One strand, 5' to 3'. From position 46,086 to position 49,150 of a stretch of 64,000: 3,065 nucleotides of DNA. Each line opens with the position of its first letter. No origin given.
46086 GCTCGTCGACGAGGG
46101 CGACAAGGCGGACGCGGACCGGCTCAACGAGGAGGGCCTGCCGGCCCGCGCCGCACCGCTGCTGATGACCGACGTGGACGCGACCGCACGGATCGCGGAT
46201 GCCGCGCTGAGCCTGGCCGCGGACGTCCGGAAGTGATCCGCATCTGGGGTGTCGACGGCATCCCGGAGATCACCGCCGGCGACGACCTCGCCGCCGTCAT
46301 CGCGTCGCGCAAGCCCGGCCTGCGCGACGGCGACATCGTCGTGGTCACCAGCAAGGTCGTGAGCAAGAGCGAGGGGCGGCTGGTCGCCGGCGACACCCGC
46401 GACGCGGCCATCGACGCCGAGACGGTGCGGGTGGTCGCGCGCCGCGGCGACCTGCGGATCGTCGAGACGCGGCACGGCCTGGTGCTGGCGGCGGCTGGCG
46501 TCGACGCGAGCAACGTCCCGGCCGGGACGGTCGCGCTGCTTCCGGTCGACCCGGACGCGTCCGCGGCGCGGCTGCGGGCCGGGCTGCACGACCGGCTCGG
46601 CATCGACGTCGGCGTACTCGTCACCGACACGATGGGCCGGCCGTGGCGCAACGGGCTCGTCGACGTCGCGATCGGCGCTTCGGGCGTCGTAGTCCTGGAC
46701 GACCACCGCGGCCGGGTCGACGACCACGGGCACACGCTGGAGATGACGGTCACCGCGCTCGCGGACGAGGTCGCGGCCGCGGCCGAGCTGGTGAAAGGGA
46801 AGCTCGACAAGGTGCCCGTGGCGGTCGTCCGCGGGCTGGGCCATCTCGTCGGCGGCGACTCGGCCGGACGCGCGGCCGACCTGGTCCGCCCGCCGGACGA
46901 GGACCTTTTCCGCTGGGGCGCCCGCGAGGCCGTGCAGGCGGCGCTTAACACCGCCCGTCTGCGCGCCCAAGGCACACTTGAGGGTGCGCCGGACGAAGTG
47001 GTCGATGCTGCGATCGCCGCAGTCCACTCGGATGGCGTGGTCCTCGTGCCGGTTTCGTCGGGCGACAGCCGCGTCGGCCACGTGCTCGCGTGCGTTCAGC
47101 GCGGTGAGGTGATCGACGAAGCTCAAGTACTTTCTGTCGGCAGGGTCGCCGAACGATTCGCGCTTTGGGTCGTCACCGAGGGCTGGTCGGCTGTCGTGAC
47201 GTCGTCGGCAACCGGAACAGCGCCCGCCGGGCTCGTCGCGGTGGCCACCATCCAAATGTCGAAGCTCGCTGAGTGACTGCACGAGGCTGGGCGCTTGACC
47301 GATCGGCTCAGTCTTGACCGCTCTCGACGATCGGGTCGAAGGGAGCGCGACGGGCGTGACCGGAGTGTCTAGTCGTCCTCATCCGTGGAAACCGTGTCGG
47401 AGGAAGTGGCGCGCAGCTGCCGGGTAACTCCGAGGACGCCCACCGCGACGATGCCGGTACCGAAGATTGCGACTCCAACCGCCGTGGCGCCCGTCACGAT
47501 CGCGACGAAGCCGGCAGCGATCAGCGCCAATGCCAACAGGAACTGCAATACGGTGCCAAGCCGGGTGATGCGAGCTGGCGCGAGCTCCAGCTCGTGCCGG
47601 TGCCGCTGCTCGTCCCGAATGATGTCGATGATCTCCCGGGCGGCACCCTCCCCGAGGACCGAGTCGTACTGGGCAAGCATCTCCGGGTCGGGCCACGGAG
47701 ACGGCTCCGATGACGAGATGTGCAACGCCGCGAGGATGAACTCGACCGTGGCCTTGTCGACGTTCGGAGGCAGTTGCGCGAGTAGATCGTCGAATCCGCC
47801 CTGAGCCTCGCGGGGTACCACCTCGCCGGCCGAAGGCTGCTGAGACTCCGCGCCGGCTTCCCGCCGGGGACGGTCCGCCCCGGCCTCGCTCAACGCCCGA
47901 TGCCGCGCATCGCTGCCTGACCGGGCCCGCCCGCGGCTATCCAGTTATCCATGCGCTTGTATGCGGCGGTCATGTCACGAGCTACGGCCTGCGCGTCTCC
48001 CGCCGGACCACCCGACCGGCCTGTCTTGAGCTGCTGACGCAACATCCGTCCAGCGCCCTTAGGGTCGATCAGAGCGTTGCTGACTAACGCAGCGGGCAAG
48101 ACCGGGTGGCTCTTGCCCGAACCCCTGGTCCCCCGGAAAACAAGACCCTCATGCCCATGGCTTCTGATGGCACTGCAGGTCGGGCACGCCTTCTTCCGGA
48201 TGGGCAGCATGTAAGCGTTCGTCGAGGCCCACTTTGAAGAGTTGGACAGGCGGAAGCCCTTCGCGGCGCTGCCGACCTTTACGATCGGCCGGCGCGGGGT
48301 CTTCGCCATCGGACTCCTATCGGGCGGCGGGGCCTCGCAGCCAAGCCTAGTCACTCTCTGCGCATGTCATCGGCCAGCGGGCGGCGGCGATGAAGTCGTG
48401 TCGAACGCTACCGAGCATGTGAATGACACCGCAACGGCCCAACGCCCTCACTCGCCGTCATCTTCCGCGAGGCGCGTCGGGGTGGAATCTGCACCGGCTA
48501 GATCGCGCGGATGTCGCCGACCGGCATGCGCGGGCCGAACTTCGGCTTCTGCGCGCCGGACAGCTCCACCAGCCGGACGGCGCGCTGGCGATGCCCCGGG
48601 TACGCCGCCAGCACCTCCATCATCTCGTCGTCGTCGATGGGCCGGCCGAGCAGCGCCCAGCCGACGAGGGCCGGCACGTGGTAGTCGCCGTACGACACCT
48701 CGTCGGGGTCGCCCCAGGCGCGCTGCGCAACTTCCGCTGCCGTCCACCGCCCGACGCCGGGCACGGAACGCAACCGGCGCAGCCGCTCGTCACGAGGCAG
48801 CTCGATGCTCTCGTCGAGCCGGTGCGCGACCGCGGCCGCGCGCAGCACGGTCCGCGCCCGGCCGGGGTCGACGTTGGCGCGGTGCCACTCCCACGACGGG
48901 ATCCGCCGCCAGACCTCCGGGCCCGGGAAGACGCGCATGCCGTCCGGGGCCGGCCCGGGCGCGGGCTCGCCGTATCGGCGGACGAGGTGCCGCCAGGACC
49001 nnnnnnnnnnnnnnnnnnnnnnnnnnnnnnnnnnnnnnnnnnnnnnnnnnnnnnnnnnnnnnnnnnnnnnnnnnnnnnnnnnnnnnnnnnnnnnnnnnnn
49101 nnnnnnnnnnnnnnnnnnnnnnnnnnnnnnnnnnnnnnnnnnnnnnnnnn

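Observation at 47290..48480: Lower-GC islet with a DUF2335 membrane protein and an unknown basic CPTC protein, inserted between fbiB and alkA-like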

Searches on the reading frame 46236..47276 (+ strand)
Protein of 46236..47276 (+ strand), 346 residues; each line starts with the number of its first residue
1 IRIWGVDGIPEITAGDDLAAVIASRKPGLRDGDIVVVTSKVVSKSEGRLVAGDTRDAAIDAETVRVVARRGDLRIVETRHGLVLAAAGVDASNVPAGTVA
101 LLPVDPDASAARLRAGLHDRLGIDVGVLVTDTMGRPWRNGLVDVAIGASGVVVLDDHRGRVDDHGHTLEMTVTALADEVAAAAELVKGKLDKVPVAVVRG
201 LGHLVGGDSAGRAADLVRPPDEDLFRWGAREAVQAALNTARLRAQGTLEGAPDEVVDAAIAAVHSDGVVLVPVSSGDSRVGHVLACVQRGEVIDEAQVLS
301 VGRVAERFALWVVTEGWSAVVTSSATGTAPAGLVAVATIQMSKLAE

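Call 6: search_protein_families(library=pfam, proteins=[window:46236-47276:+], max_evalue=0.1)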
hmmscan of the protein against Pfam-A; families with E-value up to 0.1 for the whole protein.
window:46236-47276:+ (346 aa): 3 families
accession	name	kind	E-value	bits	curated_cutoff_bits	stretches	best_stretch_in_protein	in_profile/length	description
PF01996.21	F420_ligase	-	7.2e-50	169.9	25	1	9-200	4-218/218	F420-0:Gamma-glutamyl ligase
PF22046.2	FabMG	-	0.039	13.2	27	1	124-196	18-85/431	Enoyl-acyl carrier protein reductase FabMG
PF02522.19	Antibiotic_NAT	-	0.099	12.6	25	0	240-277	4-41/232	Aminoglycoside 3-N-acetyltransferase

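Call 8: search_protein_families(library=ncbifam, proteins=[window:46236-47276:+], max_evalue=0.1)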
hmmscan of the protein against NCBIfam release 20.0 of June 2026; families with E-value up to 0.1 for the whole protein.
window:46236-47276:+ (346 aa): 5 families
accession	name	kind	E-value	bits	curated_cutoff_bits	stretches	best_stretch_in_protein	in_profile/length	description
NF009810.0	PRK13294.1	equivalog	3e-100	336.2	304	1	1-260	13-281/449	coenzyme F420-0:L-glutamate ligase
TIGR01916.1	F420_cofE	equivalog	1.5e-76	257.1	180.65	1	1-226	1-244/244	coenzyme F420-0:L-glutamate ligase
NF009809.0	PRK13293.1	equivalog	1.5e-55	188.3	274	2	72-231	91-249/253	coenzyme F420-0:L-glutamate ligase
TIGR04132.1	intra_fol_E_lig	hypoth_equivalog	6.2e-21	74.9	350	1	11-200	10-202/241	putative folate metabolism gamma-glutamate ligase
NF002106.0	PRK00951.1-1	equivalog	0.035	13.7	283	1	123-175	31-84/197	imidazoleglycerol-phosphate dehydratase HisB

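Call 13: find_related_loci(query=window:46236-47276:+, collection=genome_contigs, flank=6000)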
Query window:46236-47276:+ (346 aa) in genome_contigs; peptide patterns used: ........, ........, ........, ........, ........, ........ (x = any residue, [..] = any of these).
600 stretches matched a pattern (row limit reached: there are more); 435 encode a relative of the query (tblastn E <= 1e-3); the best 80 are kept; 80 distinct loci.
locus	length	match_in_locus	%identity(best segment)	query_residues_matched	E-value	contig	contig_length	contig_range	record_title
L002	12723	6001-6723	66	1-241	2e-91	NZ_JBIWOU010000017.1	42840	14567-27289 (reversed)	Streptomyces sp. NPDC101191 NPDC101191_277_D8.ctg-0017, whole genome shotgun sequence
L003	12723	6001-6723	66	1-241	2e-91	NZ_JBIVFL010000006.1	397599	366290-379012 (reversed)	Streptomyces sp. NPDC090025 NPDC090025_182_F11.ctg-0006, whole genome shotgun sequence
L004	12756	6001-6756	65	1-257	1e-90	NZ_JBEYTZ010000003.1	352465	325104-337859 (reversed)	Streptomyces sp. NPDC047315 NPDC047315_31_G8.ctg-0003, whole genome shotgun sequence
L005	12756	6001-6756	64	1-257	1e-90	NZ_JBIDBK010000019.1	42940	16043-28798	Streptomyces sp. NPDC048018 NPDC048018_109_H8.ctg-0019, whole genome shotgun sequence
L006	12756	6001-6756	64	1-257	2e-90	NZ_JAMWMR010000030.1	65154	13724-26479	Streptomyces macrolidinus strain RY43-2 30, whole genome shotgun sequence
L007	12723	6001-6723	66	1-241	3e-90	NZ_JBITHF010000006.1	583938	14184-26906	Streptomyces sp. NPDC050534 NPDC050534_58_G4.ctg-0006, whole genome shotgun sequence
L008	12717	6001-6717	67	3-241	3e-89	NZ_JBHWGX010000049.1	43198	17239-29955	Streptomyces sp. NPDC059749 NPDC059749_323_F9.ctg-0049, whole genome shotgun sequence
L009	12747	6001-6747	64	1-257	1e-89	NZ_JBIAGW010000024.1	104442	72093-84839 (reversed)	Streptomyces sp. NPDC006691 NPDC006691_14_B10.ctg-0024, whole genome shotgun sequence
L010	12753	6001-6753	63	1-257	4e-89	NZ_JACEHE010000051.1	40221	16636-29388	Streptomyces himalayensis subsp. himalayensis strain PSKA28 51, whole genome shotgun sequence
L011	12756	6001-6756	63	1-257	9e-89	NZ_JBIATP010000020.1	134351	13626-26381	Streptomyces sp. NPDC001848 NPDC001848_130_G6.ctg-0020, whole genome shotgun sequence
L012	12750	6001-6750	63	1-257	6e-89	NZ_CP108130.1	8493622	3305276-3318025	Streptomyces sp. NBC_00191 chromosome, complete genome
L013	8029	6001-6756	63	1-257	7e-89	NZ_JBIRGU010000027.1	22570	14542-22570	Streptomyces sp. NPDC017979 NPDC017979_256_H7.ctg-0027, whole genome shotgun sequence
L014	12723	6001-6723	66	1-241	7e-89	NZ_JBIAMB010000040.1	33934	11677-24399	Streptomyces sp. NPDC004435 NPDC004435_24_A7.ctg-0040, whole genome shotgun sequence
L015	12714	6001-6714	65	1-241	9e-89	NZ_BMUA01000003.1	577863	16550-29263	Streptomyces violascens strain JCM 4424 sequence03, whole genome shotgun sequence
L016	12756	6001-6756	62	1-257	3e-88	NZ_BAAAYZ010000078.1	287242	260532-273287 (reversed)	Streptomyces chiangmaiensis strain JCM 16577 sequence078, whole genome shotgun sequence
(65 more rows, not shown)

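Call 19: find_homologous_proteins(query=window:46236-47273:+, max_evalue=1e-20)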
Query window:46236-47273:+ (346 aa): 8000 proteins with E <= 1e-20 among 8000 candidates; the best 120 are listed.
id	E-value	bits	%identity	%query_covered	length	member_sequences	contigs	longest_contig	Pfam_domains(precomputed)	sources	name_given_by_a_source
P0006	8.1e-209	710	100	100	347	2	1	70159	PF01996.22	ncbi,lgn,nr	ncbi:MAG: dehydro coenzyme reductase / coenzyme F420-0:L-glutamate ligase / coenzyme [Frankiaceae ba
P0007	1.3e-130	453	81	83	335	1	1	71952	PF01996.22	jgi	jgi:coenzyme F420-0:L-glutamate ligase/coenzyme F420-1:gamma-L-glutamate ligase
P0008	5.5e-121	422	66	98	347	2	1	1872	PF01996.22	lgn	-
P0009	2.6e-120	420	68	99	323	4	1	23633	PF01996.22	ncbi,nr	ncbi:MAG: dehydro coenzyme reductase / coenzyme F420-0:L-glutamate ligase / coenzyme [Frankiaceae ba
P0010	4.3e-120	419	66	99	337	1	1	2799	PF01996.22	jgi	jgi:coenzyme F420-0:L-glutamate ligase/coenzyme F420-1:gamma-L-glutamate ligase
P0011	1.3e-117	411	67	99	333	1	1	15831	PF01996.22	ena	-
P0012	2.5e-116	407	86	67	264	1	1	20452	PF01996.22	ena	-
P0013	1.2e-112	394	81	69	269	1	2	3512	PF01996.22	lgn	-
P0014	1.8e-112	394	66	91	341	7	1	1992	PF01996.22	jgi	jgi:coenzyme F420-0:L-glutamate ligase / coenzyme F420-1:gamma-L-glutamate ligase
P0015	2.3e-112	394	84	68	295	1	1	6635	PF01996.22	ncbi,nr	ncbi:MAG: coenzyme F420-0:L-glutamate ligase, partial [Frankiaceae bacterium]|nr:coenzyme F420-0:L-g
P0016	2.8e-109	383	83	68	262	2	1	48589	PF01996.22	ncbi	-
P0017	6.2e-109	382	80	68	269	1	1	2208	PF01996.22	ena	-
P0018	6.3e-109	382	80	67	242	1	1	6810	PF01996.22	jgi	jgi:coenzyme F420-0:L-glutamate ligase/coenzyme F420-1:gamma-L-glutamate ligase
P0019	7.7e-109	382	81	68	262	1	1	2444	PF01996.22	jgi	-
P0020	2.1e-108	380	80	68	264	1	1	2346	PF01996.22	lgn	-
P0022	3.8e-107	376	81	68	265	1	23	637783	PF01996.22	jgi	jgi:coenzyme F420-0:L-glutamate ligase / coenzyme F420-1:gamma-L-glutamate ligase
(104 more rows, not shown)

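Call 20: find_encoding_contigs(protein=P0007, flank=7000, max_places=2)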
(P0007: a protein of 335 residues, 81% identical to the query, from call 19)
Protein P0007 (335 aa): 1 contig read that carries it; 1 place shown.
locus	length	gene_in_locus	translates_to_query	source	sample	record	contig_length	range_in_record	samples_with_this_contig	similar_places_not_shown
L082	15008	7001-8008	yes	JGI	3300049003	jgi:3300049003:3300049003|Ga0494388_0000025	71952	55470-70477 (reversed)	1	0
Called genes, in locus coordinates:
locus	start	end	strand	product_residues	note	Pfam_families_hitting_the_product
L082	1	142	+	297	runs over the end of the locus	-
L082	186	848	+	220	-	-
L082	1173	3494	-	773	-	-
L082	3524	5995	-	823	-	PF04055:Radical_SAM, PF19288:CofH_C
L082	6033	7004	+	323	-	PF01933:CofD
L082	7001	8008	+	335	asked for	PF01996:F420_ligase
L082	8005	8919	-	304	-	-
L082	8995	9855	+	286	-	PF11303:DUF3105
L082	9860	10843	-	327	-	PF00483:NTP_transferase, PF12804:NTP_transf_3, PF25087:GMPPB_C, PF25084:LbH_EIF2B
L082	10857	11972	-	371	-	PF13439:Glyco_transf_4, PF20706:GT4-conflict (faint), PF13579:Glyco_trans_4_4, PF00534:Glycos_transf_1, PF13692:Glyco_trans_1_4, PF13524:Glyco_trans_1_2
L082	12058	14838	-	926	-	PF08486:SpoIID, PF00041:fn3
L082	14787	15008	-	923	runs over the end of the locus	PF27503:Rv3811_N, PF01510:Amidase_2, PF13860:FlgD_ig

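Call 21: find_encoding_contigs(protein=P0009, flank=7000, max_places=2)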
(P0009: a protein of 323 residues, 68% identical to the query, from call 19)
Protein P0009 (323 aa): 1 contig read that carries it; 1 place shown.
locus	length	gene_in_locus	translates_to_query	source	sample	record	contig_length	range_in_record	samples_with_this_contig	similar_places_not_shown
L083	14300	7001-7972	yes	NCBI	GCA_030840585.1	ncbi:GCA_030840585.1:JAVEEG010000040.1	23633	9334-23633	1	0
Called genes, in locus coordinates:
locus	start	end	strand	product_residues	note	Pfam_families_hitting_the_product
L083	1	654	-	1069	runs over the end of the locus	PF00535:Glycos_transf_2, PF13641:Glyco_tranf_2_3, PF13632:Glyco_trans_2_3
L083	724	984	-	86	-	PF02467:Whib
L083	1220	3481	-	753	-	-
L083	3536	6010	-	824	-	PF04055:Radical_SAM, PF19288:CofH_C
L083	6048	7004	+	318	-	PF01933:CofD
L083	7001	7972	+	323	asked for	PF01996:F420_ligase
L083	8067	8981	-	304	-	-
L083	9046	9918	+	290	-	PF11303:DUF3105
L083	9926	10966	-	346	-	PF00483:NTP_transferase, PF12804:NTP_transf_3, PF00132:Hexapep (faint), PF25087:GMPPB_C, PF25084:LbH_EIF2B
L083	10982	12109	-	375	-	PF13439:Glyco_transf_4, PF13579:Glyco_trans_4_4, PF20706:GT4-conflict (weak), PF00534:Glycos_transf_1, PF13692:Glyco_trans_1_4, PF13524:Glyco_trans_1_2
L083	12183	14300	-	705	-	PF08486:SpoIID, PF00041:fn3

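Call 22: find_encoding_contigs(protein=P0012, flank=7000, max_places=2)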
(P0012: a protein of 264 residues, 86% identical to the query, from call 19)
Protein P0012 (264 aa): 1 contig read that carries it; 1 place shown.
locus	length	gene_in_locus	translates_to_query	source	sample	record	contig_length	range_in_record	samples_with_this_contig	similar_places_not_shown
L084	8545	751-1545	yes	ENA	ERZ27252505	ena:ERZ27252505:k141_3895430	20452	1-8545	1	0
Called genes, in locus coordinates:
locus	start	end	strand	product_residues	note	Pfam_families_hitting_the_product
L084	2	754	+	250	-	?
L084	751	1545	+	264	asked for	PF01996:F420_ligase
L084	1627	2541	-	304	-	-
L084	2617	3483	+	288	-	PF11303:DUF3105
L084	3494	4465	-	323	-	PF00483:NTP_transferase, PF12804:NTP_transf_3, PF00132:Hexapep (faint), PF25084:LbH_EIF2B, PF25087:GMPPB_C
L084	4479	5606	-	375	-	PF20706:GT4-conflict (faint), PF13439:Glyco_transf_4, PF13579:Glyco_trans_4_4, PF00534:Glycos_transf_1, PF13692:Glyco_trans_1_4, PF13524:Glyco_trans_1_2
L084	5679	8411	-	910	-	PF08486:SpoIID, PF00041:fn3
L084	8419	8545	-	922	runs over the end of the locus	PF27503:Rv3811_N, PF01510:Amidase_2, PF13860:FlgD_ig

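Call 23: find_encoding_contigs(protein=P0022, flank=7000, max_places=2)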
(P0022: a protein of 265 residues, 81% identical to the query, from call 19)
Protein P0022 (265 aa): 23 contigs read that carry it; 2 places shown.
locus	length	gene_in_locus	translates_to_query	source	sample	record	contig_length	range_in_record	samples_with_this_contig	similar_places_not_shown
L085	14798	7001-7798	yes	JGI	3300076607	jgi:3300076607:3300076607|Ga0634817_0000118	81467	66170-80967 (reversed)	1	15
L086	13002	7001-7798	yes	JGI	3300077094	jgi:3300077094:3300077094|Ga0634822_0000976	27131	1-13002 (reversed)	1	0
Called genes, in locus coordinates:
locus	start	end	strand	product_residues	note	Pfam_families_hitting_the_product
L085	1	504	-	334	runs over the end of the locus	?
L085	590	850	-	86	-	PF02467:Whib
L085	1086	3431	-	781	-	-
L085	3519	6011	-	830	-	PF04055:Radical_SAM, PF19288:CofH_C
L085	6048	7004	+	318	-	PF01933:CofD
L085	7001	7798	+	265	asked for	PF01996:F420_ligase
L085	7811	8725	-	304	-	-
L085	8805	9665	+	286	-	PF11303:DUF3105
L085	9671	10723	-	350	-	PF00483:NTP_transferase, PF12804:NTP_transf_3, PF00132:Hexapep (faint), PF25084:LbH_EIF2B, PF25087:GMPPB_C (weak)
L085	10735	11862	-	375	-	PF13439:Glyco_transf_4, PF13579:Glyco_trans_4_4, PF20706:GT4-conflict, PF00534:Glycos_transf_1, PF13692:Glyco_trans_1_4, PF13524:Glyco_trans_1_2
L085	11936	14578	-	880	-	PF08486:SpoIID, PF00041:fn3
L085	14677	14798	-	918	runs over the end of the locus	PF27503:Rv3811_N, PF01510:Amidase_2, PF13860:FlgD_ig (weak)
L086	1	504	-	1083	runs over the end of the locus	PF00535:Glycos_transf_2, PF13641:Glyco_tranf_2_3, PF13632:Glyco_trans_2_3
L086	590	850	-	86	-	PF02467:Whib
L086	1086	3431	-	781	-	-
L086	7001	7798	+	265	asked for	PF01996:F420_ligase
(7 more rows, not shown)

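Call 51: find_encoding_contigs(protein=P0011, flank=7000, max_places=2)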
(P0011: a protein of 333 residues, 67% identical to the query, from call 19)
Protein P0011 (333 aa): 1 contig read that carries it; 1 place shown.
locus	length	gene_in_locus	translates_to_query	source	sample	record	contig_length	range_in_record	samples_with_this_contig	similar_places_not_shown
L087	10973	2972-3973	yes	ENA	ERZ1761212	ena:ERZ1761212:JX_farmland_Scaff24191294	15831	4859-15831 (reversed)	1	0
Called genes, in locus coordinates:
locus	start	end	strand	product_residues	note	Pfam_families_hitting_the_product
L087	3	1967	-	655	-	?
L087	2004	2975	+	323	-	PF01933:CofD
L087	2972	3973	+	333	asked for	PF01996:F420_ligase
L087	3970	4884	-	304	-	-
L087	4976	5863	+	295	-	PF11303:DUF3105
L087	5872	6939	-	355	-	PF00483:NTP_transferase, PF12804:NTP_transf_3, PF24894:Hexapep_GlmU (faint), PF00132:Hexapep (faint), PF25087:GMPPB_C, PF25084:LbH_EIF2B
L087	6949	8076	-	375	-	PF20706:GT4-conflict (faint), PF13439:Glyco_transf_4, PF13579:Glyco_trans_4_4, PF00534:Glycos_transf_1, PF13692:Glyco_trans_1_4, PF13524:Glyco_trans_1_2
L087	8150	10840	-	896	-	PF08486:SpoIID, PF00041:fn3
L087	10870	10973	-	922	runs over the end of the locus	PF27503:Rv3811_N, PF01510:Amidase_2, PF13860:FlgD_ig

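Call 52: find_encoding_contigs(protein=P0010, flank=3000, max_places=2)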
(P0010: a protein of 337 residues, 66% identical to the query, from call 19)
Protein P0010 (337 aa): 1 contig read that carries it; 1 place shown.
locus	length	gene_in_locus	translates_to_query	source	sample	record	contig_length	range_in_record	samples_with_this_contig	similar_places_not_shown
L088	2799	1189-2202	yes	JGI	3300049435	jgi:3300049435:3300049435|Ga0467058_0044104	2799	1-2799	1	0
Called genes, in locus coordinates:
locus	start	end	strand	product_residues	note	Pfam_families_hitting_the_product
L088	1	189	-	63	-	?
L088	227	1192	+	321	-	PF01933:CofD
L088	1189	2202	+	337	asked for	PF01996:F420_ligase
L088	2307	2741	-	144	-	-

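Call 53: find_encoding_contigs(protein=P0008, flank=3000, max_places=2)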
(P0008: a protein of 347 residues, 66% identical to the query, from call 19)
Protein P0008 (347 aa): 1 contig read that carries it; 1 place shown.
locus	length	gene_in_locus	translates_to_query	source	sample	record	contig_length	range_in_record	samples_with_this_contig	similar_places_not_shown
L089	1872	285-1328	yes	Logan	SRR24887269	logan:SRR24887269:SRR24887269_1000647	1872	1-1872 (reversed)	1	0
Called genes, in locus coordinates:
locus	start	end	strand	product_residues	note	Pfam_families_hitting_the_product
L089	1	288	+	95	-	?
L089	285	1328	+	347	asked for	PF01996:F420_ligase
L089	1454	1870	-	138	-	?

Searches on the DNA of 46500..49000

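Call 71: search_rna_families(source=window, start=46500, end=49000, threshold=evalue, max_evalue=1)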
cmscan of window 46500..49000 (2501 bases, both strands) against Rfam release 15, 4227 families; matches with E-value up to 1: 1.
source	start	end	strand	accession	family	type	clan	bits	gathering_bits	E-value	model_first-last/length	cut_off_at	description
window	46950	47066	+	RF00312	snoZ206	Gene; snRNA; snoRNA; CD-box;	-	21.5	50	0.81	1-129/129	no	Small nucleolar RNA Z206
